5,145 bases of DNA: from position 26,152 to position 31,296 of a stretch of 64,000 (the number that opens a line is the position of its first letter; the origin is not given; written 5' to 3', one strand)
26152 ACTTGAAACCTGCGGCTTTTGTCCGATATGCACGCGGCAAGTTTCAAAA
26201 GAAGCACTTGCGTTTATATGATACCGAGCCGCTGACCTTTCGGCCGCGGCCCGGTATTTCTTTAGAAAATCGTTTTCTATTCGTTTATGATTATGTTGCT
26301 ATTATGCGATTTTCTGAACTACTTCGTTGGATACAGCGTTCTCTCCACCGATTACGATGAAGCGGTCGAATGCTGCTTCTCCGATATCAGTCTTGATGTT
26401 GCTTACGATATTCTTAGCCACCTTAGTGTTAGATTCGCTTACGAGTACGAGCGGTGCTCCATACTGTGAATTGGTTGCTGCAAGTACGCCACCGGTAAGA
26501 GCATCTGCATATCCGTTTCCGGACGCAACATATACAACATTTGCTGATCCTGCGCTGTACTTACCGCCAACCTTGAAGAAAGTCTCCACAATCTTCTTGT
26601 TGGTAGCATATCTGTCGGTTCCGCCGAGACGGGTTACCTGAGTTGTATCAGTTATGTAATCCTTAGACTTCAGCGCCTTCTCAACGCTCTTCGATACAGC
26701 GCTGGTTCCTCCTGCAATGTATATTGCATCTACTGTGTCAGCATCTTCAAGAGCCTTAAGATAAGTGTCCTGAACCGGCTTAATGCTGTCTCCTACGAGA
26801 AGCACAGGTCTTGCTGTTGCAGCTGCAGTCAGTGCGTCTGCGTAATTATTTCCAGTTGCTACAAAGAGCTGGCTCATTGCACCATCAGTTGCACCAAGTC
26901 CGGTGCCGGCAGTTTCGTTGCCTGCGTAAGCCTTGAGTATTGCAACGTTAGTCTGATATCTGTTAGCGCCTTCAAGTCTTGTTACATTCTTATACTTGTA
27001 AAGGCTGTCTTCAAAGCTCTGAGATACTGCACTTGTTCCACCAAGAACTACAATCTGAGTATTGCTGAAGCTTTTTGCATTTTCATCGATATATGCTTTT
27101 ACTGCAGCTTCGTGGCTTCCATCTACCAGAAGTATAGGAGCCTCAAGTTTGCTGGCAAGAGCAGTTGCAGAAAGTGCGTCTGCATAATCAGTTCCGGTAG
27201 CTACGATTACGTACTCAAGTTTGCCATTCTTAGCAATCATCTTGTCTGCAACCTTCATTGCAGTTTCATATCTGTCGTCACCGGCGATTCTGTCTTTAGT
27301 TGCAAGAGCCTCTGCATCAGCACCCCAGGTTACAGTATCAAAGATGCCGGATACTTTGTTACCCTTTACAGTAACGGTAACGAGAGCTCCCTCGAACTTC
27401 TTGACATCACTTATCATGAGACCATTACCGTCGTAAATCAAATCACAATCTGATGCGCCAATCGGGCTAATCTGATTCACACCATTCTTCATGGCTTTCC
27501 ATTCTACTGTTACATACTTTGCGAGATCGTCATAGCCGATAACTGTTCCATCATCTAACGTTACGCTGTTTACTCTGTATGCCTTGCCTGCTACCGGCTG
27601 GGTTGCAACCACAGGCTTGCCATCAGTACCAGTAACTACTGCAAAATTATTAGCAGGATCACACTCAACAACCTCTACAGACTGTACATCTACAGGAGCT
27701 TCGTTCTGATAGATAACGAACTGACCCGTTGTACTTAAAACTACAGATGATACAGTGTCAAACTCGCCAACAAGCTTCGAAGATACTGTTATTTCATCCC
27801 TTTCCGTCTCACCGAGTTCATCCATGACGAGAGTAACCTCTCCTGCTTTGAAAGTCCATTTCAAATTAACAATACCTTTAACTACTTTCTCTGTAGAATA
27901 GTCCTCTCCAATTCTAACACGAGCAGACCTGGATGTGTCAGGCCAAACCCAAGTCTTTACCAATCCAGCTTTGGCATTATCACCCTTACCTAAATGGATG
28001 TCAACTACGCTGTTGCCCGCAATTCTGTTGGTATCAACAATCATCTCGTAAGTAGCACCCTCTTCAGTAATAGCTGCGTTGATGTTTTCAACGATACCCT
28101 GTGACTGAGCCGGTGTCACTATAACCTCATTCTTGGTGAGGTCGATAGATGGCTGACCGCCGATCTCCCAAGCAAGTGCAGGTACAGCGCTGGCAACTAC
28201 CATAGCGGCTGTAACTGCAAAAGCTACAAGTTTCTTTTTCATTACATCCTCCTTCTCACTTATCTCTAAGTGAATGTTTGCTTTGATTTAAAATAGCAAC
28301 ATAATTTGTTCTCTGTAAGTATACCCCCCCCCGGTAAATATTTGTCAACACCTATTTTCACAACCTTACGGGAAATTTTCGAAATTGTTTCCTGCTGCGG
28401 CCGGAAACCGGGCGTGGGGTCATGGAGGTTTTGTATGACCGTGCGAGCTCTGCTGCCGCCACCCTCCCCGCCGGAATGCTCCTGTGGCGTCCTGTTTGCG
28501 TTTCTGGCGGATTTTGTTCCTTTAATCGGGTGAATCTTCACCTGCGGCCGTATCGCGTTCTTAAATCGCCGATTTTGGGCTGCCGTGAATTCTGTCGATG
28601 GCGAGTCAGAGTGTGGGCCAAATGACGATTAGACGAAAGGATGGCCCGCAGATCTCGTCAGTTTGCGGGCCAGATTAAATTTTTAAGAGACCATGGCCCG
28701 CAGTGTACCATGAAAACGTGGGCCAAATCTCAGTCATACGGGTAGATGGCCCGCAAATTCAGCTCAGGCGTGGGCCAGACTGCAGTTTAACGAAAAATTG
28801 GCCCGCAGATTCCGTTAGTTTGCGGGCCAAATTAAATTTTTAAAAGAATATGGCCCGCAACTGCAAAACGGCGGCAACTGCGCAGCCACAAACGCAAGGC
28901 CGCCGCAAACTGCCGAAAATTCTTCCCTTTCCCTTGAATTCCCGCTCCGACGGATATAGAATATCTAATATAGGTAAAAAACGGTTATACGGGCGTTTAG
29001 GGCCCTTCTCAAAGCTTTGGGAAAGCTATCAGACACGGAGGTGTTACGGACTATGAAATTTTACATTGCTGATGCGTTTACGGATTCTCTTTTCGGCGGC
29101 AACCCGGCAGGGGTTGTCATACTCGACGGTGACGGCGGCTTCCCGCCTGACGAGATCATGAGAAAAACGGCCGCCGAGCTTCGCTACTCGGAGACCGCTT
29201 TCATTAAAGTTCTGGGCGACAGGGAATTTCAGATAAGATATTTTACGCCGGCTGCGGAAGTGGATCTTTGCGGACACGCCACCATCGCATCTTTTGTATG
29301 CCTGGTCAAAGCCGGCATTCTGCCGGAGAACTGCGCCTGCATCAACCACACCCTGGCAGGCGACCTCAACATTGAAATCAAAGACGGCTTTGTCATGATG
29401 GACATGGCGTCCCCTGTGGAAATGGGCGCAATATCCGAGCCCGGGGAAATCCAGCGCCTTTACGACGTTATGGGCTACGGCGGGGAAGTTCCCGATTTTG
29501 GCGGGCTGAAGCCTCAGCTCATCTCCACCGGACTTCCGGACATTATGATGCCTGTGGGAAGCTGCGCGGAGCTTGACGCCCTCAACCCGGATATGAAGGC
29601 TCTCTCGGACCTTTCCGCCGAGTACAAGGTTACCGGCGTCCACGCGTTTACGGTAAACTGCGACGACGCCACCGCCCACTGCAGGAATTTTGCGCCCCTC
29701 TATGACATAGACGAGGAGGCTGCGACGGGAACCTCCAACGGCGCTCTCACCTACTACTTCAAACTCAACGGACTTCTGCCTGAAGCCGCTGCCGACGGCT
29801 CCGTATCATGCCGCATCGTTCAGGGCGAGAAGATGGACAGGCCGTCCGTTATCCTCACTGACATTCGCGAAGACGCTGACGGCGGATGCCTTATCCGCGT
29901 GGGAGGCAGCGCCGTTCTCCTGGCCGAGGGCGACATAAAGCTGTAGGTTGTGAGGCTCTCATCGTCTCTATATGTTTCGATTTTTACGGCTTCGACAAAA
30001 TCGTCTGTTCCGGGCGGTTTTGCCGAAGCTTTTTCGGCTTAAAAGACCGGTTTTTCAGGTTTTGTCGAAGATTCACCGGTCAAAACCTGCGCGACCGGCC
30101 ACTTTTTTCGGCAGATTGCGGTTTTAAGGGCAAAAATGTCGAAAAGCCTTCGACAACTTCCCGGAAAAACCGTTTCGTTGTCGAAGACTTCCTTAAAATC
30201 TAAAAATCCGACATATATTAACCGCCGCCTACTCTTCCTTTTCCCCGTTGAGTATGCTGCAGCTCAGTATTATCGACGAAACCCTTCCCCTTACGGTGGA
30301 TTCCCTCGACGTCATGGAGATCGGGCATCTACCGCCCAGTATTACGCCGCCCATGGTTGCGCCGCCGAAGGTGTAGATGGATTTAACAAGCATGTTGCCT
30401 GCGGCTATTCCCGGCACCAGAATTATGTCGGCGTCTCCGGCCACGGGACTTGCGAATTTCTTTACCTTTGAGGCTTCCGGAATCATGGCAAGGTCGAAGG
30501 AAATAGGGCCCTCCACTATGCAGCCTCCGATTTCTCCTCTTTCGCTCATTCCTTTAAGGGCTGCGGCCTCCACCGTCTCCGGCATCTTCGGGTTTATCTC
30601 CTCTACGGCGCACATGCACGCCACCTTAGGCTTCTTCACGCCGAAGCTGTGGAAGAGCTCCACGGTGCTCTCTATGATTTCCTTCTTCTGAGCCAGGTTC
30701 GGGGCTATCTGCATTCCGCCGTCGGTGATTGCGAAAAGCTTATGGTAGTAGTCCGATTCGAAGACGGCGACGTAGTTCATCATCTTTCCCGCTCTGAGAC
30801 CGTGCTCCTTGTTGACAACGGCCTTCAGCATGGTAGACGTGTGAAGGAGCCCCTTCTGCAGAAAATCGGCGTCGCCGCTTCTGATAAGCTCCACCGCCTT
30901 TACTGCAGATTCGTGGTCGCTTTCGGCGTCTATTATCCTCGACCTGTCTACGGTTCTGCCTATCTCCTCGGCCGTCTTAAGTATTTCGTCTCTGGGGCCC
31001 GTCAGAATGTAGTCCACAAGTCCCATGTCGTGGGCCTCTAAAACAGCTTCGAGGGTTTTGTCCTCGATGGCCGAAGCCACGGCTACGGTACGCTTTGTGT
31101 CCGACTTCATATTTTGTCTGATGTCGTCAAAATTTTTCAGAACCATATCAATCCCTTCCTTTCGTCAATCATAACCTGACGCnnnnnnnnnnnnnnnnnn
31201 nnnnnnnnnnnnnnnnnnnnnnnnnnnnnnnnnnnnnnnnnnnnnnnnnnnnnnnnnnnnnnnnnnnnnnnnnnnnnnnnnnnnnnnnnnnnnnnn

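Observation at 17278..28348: G8-G9 homopolymer inside the -35/-10 spacer of five paralog promoters: candidate slipped-strand phase variation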

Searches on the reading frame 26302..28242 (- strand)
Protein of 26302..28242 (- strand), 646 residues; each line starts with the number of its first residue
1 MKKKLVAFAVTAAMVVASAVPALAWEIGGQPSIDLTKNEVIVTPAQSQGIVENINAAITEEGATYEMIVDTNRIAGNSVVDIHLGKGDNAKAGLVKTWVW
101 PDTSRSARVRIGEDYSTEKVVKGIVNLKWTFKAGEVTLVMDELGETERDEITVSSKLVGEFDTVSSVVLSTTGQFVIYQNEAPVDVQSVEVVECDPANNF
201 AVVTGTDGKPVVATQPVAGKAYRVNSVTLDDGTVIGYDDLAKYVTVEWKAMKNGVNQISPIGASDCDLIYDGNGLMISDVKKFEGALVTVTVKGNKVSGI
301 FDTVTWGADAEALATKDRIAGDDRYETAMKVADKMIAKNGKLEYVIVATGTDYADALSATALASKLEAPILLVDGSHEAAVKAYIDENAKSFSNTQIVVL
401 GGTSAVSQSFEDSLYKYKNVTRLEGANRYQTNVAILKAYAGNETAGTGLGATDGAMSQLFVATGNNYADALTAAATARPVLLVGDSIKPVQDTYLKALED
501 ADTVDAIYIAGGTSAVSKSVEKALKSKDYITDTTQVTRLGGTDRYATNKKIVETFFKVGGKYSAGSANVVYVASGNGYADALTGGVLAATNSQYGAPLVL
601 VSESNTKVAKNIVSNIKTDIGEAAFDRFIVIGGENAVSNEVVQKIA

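Call 5: search_protein_families(library=pfam, proteins=[window:26302-28242:-])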
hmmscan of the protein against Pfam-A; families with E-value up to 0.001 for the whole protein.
window:26302-28242:- (646 aa): 1 family
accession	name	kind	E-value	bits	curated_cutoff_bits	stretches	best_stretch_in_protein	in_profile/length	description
PF04122.17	CW_binding_2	-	2.2e-55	185.6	24.9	3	318-411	1-73/73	Cell wall binding domain 2 (CWB2)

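Call 16: find_encoding_contigs(protein=window:26302-28242:-, flank=10000, max_places=10)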
Protein window:26302-28242:- (646 aa): no gene with exactly this product is on record in the collection.

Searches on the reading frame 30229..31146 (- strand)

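Call 17: search_protein_families(library=ncbifam, proteins=[window:30229-31146:-])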
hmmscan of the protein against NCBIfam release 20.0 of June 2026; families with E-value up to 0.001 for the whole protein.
window:30229-31146:- (305 aa): 10 families
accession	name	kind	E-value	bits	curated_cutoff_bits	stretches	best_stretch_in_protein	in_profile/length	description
NF004472.0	PRK05805.1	subfamily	1.5e-95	319.7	399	1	3-297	2-296/302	phosphate butyryltransferase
TIGR02706.1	P_butyryltrans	equivalog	2.3e-92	309.3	410.5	1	6-295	1-290/294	phosphate butyryltransferase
NF006045.0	PRK08190.1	subfamily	2.9e-88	296.7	282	1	6-299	164-457/467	bifunctional enoyl-CoA hydratase/phosphate acetyltransferase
NF008852.0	PRK11890.1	subfamily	4.8e-84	282.1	413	1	5-299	9-303/315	phosphate acetyltransferase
NF005837.0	PRK07742.1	equivalog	2e-83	280.1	409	1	7-295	4-293/299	phosphate butyryltransferase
TIGR02709.1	branched_ptb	equivalog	3e-43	148.4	475.15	1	76-291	52-264/271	branched-chain phosphotransacylase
NF007233.1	PRK09653.1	subfamily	1.5e-16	60.8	310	1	84-287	106-307/319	phosphotransacetylase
TIGR00651.1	pta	equivalog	1.5e-14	54.2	311.2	1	128-293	136-301/304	phosphate acetyltransferase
NF004167.0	PRK05632.1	equivalog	2.6e-12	46.1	418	1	205-294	608-698/708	phosphate acetyltransferase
NF009501.0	PRK12861.1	subfamily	5.4e-05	21.4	1178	0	212-291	671-752/764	NADP-dependent malic enzyme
